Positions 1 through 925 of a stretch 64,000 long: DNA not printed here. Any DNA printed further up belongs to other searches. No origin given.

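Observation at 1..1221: Tat-signal Gly-rich W-x-N-R repeat peptide plus a SPASM-like protein with no radical-SAM motif: candidate atypical RiPP locus cut by the window edge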

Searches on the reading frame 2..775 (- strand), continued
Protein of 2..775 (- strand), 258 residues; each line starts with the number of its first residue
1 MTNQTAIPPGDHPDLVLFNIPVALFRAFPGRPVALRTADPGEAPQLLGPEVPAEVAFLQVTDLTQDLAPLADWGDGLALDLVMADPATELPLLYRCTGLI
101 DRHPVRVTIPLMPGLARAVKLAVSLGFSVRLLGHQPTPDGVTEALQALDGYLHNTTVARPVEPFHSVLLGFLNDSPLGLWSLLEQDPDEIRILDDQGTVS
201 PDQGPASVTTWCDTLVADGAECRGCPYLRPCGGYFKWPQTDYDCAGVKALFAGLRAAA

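Call 54: find_homologous_proteins(query=P0159, max_evalue=1e-100)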
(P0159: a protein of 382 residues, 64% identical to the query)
Query P0159 (382 aa): 1020 proteins with E <= 1e-100 among 7181 candidates; the best 120 are listed.
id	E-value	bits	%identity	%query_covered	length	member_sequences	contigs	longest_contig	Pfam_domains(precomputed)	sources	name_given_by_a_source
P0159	3.3e-265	897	100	100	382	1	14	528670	PF04055.28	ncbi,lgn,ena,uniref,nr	ncbi:Radical SAM domain protein [Candidatus Competibacter denitrificans Run_A_D11]|uniref:Radical SA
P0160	9.6e-265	895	100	100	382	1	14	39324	PF04055.28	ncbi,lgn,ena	ncbi:MAG: radical SAM protein [Candidatus Competibacter denitrificans]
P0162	4.4e-264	893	99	100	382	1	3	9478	PF04055.28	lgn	-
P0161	4.9e-264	893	99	100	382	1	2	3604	PF04055.28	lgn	-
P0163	1.3e-263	892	99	100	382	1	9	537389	PF04055.28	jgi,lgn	jgi:uncharacterized protein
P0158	8.9e-263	889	99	100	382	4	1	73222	PF04055.28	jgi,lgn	jgi:radical SAM protein with 4Fe4S-binding SPASM domain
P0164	5.6e-261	883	98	100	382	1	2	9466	PF04055.28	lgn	-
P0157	1.4e-243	826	92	100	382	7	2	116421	PF04055.28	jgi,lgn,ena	-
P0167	2.2e-224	762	84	98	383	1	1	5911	PF04055.28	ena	-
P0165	5.6e-224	761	83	100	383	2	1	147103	PF04055.28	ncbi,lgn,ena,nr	ncbi:MAG TPA: radical SAM protein [Candidatus Competibacter sp.]|nr:radical SAM protein [Candidatus 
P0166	1.1e-223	760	84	98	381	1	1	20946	PF04055.28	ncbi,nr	ncbi:MAG TPA: SPASM domain-containing protein, partial [Candidatus Competibacteraceae bacterium]|nr:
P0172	3.9e-223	758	83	100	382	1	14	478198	PF04055.28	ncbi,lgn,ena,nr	ncbi:MAG: radical SAM protein [Candidatus Competibacteraceae bacterium]|nr:radical SAM protein [Cand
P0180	1.4e-222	757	83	100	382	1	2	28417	PF04055.28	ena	-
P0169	2.0e-222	756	85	95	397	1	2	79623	PF04055.28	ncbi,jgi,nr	ncbi:MAG TPA: radical SAM protein [Candidatus Competibacter sp.]|nr:radical SAM protein [Candidatus 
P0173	2.1e-222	756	83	100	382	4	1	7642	PF04055.28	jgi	jgi:radical SAM protein with 4Fe4S-binding SPASM domain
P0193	2.2e-222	756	83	97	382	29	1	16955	PF04055.28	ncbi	-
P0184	9.8e-222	754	83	100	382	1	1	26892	PF04055.28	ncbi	ncbi:MAG: radical SAM protein [Candidatus Competibacter sp.]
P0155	1.2e-221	753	83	100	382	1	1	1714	PF04055.28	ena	-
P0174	2.5e-221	752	82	100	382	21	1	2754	PF04055.28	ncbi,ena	-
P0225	4.1e-221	752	81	100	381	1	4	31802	PF04055.28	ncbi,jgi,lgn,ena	-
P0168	6.9e-221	751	83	100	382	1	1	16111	PF04055.28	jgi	jgi:radical SAM protein with 4Fe4S-binding SPASM domain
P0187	7.4e-221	751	81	100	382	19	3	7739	PF04055.28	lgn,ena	-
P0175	9.2e-221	751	83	100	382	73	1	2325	PF04055.28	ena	-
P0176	1.4e-220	750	82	100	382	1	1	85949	PF04055.28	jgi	jgi:uncharacterized protein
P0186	7.8e-220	748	83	95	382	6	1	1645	PF04055.28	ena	-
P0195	1.5e-219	747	80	100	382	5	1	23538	PF04055.28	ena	-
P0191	3.0e-219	746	82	100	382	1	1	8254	PF04055.28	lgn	-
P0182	8.8e-219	744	82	100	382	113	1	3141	PF04055.28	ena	-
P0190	8.8e-219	744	81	100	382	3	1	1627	PF04055.28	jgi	-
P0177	1.2e-218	744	82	100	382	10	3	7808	PF04055.28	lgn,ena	-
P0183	1.3e-218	743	83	95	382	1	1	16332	PF04055.28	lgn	-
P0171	2.4e-218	743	82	100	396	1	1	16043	PF04055.28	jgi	jgi:radical SAM protein with 4Fe4S-binding SPASM domain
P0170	3.7e-218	742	81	100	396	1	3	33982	PF04055.28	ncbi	-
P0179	1.3e-217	740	81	100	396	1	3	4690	PF04055.28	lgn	-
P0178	3.0e-217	739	81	100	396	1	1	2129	PF04055.28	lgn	-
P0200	3.4e-217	739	81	100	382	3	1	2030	PF04055.28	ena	-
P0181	4.8e-217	738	81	100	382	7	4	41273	PF04055.28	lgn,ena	-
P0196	1.6e-216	737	81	97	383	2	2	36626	PF04055.28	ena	-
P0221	1.8e-216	736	82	97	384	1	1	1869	PF04055.28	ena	-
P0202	1.8e-216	736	79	100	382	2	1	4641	PF04055.28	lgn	-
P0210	6.4e-216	735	82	97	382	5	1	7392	PF04055.28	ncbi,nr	ncbi:MAG: radical SAM protein [Candidatus Competibacter sp.]|nr:radical SAM protein [Candidatus Comp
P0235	4.6e-214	729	78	100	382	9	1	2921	PF04055.28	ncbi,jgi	-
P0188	9.5e-214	727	80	98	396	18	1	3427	PF04055.28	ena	-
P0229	1.8e-213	727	78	100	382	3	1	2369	PF04055.28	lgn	-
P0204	1.9e-213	726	81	98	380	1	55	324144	PF04055.28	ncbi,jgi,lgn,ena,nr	ncbi:MAG: radical SAM protein [Candidatus Contendobacter sp.]|jgi:uncharacterized protein|nr:radical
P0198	2.4e-213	726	80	100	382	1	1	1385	PF04055.28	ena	-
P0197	3.3e-213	726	80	100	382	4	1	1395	PF04055.28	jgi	-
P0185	3.7e-213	726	79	100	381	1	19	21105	PF04055.28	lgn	-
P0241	5.2e-213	725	79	100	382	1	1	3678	PF04055.28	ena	-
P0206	1.5e-212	724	81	98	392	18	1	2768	PF04055.28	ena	-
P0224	3.1e-212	722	79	99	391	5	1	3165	PF04055.28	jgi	jgi:radical SAM protein with 4Fe4S-binding SPASM domain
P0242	4.2e-212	722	79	100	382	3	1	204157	PF04055.28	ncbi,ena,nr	ncbi:MAG: radical SAM protein [Candidatus Competibacteraceae bacterium]|nr:radical SAM protein [Cand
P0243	2.8e-211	719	78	100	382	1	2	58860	PF04055.28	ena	-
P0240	3.2e-211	719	79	100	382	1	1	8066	PF04055.28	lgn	-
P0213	3.8e-211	719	79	100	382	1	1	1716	PF04055.28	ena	-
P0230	8.1e-211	718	80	97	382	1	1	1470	PF04055.28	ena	-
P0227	1.2e-210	717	79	100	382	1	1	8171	PF04055.28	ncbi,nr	ncbi:MAG: radical SAM protein [Synechococcaceae cyanobacterium SM1_2_3]|nr:radical SAM protein [Syne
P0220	1.6e-210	717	80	97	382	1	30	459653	PF04055.28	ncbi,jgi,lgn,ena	jgi:uncharacterized protein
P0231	3.9e-210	716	80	97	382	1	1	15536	PF04055.28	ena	-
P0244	6.6e-210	715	77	100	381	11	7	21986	PF04055.28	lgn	-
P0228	7.1e-210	715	78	100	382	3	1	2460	PF04055.28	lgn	-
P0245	4.3e-209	712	79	98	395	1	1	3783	PF04055.28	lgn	-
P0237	1.4e-208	710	79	97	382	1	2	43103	PF04055.28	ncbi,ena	-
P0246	1.7e-208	710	78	98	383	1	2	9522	PF04055.28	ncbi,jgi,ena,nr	ncbi:MAG: radical SAM protein [Candidatus Competibacteraceae bacterium]|nr:radical SAM protein [Cand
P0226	4.2e-208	709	79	97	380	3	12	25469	PF04055.28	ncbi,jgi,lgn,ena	jgi:radical SAM protein with 4Fe4S-binding SPASM domain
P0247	1.2e-207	707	78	98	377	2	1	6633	PF04055.28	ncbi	-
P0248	9.2e-207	704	78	98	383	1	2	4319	PF04055.28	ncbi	-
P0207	2.2e-206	703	78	98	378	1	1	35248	PF04055.28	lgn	-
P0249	3.3e-206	703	79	98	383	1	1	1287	PF04055.28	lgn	-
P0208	5.0e-206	702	79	99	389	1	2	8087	PF04055.28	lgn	-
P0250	2.6e-205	700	77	99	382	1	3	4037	PF04055.28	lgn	-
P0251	7.3e-204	695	76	99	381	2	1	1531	PF04055.28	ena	-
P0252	1.4e-202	691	76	99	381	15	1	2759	PF04055.28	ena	-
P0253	9.0e-202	688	76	97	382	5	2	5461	PF04055.28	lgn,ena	-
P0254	1.3e-200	684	77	95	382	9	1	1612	PF04055.28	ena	-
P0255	3.2e-199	680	76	95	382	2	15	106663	PF04055.28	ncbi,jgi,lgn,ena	-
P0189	2.2e-180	618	69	97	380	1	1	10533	PF04055.28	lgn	-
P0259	2.9e-178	611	80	84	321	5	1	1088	PF04055.28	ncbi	-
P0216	2.7e-176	604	67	97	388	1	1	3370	PF04055.28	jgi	jgi:radical SAM protein with 4Fe4S-binding SPASM domain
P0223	1.2e-175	602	66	99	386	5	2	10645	PF04055.28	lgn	-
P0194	3.7e-175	600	65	99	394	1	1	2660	PF04055.28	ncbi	-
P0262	2.7e-172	591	62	100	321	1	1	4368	PF04055.28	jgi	-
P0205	3.0e-172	591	65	97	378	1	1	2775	PF04055.28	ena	-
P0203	8.1e-172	589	64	99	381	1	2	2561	PF13186.12,PF04055.28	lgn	-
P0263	3.7e-170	584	63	99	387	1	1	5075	PF04055.28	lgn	-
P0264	2.9e-169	581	66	95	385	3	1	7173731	PF04055.28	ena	-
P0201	3.1e-169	581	63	99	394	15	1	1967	PF04055.28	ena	-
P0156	3.6e-169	581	64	99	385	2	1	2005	PF04055.28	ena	-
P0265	1.1e-168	579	66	97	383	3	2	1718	PF04055.28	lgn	-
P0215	5.7e-168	577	64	96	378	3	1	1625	PF04055.28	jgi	-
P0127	2.7e-167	575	64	94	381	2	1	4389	PF04055.28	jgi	jgi:uncharacterized protein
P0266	3.5e-167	574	64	97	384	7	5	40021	PF04055.28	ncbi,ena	-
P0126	4.5e-167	574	65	94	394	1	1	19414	PF04055.28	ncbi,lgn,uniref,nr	ncbi:radical SAM protein [Thiorhodococcus mannitoliphagus]|uniref:Radical SAM protein n=1 Tax=Thiorh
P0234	1.2e-166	572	63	99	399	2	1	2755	PF04055.28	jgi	-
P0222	1.4e-166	572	63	99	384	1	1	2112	PF04055.28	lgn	-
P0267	2.9e-166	571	64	96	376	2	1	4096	PF04055.28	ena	-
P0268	9.9e-166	569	64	96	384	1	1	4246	PF04055.28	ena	-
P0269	1.2e-165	569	64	97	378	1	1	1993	PF04055.28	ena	-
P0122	2.0e-165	568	65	94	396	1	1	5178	PF04055.28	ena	-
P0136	2.1e-165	568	64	94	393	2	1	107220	PF04055.28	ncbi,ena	-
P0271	5.7e-165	567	64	96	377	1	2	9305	PF04055.28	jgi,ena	-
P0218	5.8e-165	567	62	98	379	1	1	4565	PF04055.28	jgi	jgi:radical SAM protein with 4Fe4S-binding SPASM domain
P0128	1.2e-164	566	65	94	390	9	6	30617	PF04055.28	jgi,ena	-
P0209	1.8e-164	565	64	97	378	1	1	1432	PF04055.28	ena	-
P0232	2.2e-164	565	63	95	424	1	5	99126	PF04055.28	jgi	jgi:uncharacterized protein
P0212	3.0e-164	565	62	98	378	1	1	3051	PF04055.28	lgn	-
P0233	4.0e-164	564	62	98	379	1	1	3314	PF04055.28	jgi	jgi:radical SAM protein with 4Fe4S-binding SPASM domain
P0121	4.0e-164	564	64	94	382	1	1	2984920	PF04055.28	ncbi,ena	-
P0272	8.6e-164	563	63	97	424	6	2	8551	PF04055.28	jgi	jgi:uncharacterized protein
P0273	1.5e-163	562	63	98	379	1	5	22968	PF04055.28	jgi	jgi:uncharacterized protein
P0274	1.7e-163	562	63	98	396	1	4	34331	PF04055.28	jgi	jgi:uncharacterized protein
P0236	1.9e-163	562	61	99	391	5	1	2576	PF04055.28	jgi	jgi:radical SAM protein with 4Fe4S-binding SPASM domain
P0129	2.4e-163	562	64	94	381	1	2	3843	PF04055.28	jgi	jgi:uncharacterized protein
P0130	3.3e-163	561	63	94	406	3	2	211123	PF04055.28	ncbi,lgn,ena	-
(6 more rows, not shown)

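Call 55: search_protein_representatives(alignment_id=A1)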
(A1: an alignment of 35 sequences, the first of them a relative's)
Query: 35 sequences, 261 profile positions. Proteins with E-value up to 0.001 (for the whole library): 454; up to 1e-10: 311; up to 1e-30: 167. The best 150 are listed.
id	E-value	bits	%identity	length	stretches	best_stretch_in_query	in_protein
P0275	1.2e-115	401.6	-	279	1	4-258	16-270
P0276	3.0e-104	364.2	-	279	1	1-259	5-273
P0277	1.3e-93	329.4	-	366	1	3-259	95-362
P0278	3.3e-93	328.1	-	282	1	2-257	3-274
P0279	1.1e-90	319.8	-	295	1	1-259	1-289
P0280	8.2e-89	313.7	-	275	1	1-258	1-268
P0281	5.2e-87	307.7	-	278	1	3-258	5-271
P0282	7.3e-87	307.3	-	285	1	3-257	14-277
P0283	2.4e-86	305.6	-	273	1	4-258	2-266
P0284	3.7e-86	305.0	-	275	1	1-258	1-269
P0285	3.2e-85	301.9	-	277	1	4-256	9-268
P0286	4.5e-85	301.4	-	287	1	4-259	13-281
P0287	3.0e-84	298.7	-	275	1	1-257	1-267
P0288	5.2e-83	294.6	-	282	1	3-259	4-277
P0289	8.1e-82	290.7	-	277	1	4-258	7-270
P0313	6.7e-72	258.2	-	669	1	3-252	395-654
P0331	4.6e-65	235.8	-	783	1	4-254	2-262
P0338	3.9e-63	229.5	-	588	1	4-256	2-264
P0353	6.6e-60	218.9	-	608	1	4-257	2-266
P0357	1.9e-58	214.1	-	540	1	67-252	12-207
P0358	2.0e-58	214.1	-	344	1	5-256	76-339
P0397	1.7e-46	175.0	-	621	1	3-257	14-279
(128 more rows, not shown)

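Call 56: search_protein_families(library=pfam, proteins=[P0313, P0331, P0338, P0353, P0397, P0357, P0277, P0358], max_evalue=0.01)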
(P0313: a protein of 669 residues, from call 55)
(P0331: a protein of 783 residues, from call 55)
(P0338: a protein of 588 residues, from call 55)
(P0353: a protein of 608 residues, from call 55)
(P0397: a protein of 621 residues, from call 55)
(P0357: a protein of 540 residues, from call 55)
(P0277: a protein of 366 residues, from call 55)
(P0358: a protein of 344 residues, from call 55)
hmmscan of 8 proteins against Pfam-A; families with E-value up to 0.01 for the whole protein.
P0313 (669 aa): 1 family
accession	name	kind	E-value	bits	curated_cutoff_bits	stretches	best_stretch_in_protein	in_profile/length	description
PF04055.27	Radical_SAM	-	6.6e-11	43.1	29.5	1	49-203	10-151/166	Radical SAM superfamily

P0331 (783 aa): 7 families
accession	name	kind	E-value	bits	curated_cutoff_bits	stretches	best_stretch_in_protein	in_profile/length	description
PF13649.12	Methyltransf_25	-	2.9e-08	34.7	27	1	647-739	1-91/97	Methyltransferase domain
PF13489.12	Methyltransf_23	-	7.6e-08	32.7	27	1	633-718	14-88/164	Methyltransferase domain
PF04467.17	DUF483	-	3e-06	27.7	25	1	434-546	30-121/122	Protein of unknown function (DUF483)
PF13847.12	Methyltransf_31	-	5.4e-06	26.6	27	1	646-718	6-81/145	Methyltransferase domain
PF05175.20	MTS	-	8.6e-05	22.7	23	1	618-702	9-93/170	Methyltransferase small domain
PF08242.18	Methyltransf_12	-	0.00052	21.1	30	1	648-716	1-70/98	Methyltransferase domain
PF07021.18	MetW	-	0.0017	18.5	21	1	642-738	12-103/193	Methionine biosynthesis protein MetW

P0338 (588 aa): 1 family
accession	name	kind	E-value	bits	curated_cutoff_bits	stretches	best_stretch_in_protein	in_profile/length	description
PF04055.27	Radical_SAM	-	2.8e-20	73.6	29.5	1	297-448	6-163/166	Radical SAM superfamily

P0353 (608 aa): 1 family
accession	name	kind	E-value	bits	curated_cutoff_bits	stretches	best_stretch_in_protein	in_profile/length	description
PF04055.27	Radical_SAM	-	5e-14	53.3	29.5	1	315-468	4-163/166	Radical SAM superfamily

P0397 (621 aa): 1 family
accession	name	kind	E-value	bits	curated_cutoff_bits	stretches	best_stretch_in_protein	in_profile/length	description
PF04055.27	Radical_SAM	-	1.2e-18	68.3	29.5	1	324-477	6-165/166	Radical SAM superfamily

P0357 (540 aa): 1 family
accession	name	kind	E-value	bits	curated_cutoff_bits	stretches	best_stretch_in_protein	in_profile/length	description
PF04467.17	DUF483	-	1.2e-05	25.7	25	1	376-462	30-99/122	Protein of unknown function (DUF483)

P0277 (366 aa): 0 families

P0358 (344 aa): 0 families

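Call 58: find_encoding_contigs(protein=P0338, flank=5000, max_places=3)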
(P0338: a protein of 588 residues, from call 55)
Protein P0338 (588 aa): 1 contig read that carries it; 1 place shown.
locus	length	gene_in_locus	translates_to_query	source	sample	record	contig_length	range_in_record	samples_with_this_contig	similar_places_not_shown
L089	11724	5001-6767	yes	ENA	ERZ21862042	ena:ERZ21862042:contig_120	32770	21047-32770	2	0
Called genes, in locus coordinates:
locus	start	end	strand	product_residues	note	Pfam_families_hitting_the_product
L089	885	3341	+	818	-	PF00656:Peptidase_C14, PF12796:Ank_2, PF24521:Ank_KRIT1, PF12796:Ank_2, PF13637:Ank_4, PF12796:Ank_2, PF12796:Ank_2, PF13857:Ank_5, +16 more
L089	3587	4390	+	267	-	PF12796:Ank_2, PF13637:Ank_4, PF00023:Ank (weak), PF13637:Ank_4 (weak), PF24521:Ank_KRIT1 (weak), PF12796:Ank_2, PF13637:Ank_4 (weak), PF00023:Ank (weak), +3 more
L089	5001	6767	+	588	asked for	PF04055:Radical_SAM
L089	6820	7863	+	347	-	PF13384:HTH_23, PF13518:HTH_28, PF09339:HTH_IclR (faint), PF13551:HTH_29, PF13565:HTH_32, PF13358:DDE_3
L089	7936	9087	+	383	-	-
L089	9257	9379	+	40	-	-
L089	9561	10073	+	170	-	-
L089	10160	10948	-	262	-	PF01695:IstB_IS21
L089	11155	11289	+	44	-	-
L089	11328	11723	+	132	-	?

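Call 60: find_encoding_contigs(protein=P0353, flank=4000, max_places=3)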
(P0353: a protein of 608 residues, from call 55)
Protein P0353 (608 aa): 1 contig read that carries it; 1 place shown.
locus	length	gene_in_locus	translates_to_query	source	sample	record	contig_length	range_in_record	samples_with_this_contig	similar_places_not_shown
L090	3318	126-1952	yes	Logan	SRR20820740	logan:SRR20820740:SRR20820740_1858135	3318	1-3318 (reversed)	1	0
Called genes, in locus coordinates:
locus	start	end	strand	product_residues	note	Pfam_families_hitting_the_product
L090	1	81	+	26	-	?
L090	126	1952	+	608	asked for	PF04055:Radical_SAM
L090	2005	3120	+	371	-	PF04055:Radical_SAM (weak)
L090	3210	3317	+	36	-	?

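Call 61: find_encoding_contigs(protein=P0331, flank=5000, max_places=2)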
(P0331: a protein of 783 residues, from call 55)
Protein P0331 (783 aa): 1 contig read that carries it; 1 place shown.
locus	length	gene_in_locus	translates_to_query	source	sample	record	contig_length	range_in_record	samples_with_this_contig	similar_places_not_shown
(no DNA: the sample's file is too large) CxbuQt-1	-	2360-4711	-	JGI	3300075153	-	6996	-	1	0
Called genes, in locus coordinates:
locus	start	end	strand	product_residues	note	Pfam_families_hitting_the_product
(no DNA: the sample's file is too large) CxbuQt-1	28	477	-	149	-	-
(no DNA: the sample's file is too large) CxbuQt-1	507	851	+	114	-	-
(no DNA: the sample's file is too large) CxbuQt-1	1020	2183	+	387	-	PF04055:Radical_SAM (weak)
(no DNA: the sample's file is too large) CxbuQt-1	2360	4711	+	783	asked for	PF04467:DUF483 (weak), PF13489:Methyltransf_23, PF13649:Methyltransf_25, PF13847:Methyltransf_31 (weak)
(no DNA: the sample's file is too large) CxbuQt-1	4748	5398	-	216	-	PF13646:HEAT_2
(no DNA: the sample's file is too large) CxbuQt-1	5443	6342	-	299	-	PF06325:PrmA, PF05175:MTS, PF13649:Methyltransf_25 (weak), PF13847:Methyltransf_31 (weak)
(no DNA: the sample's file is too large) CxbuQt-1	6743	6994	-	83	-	?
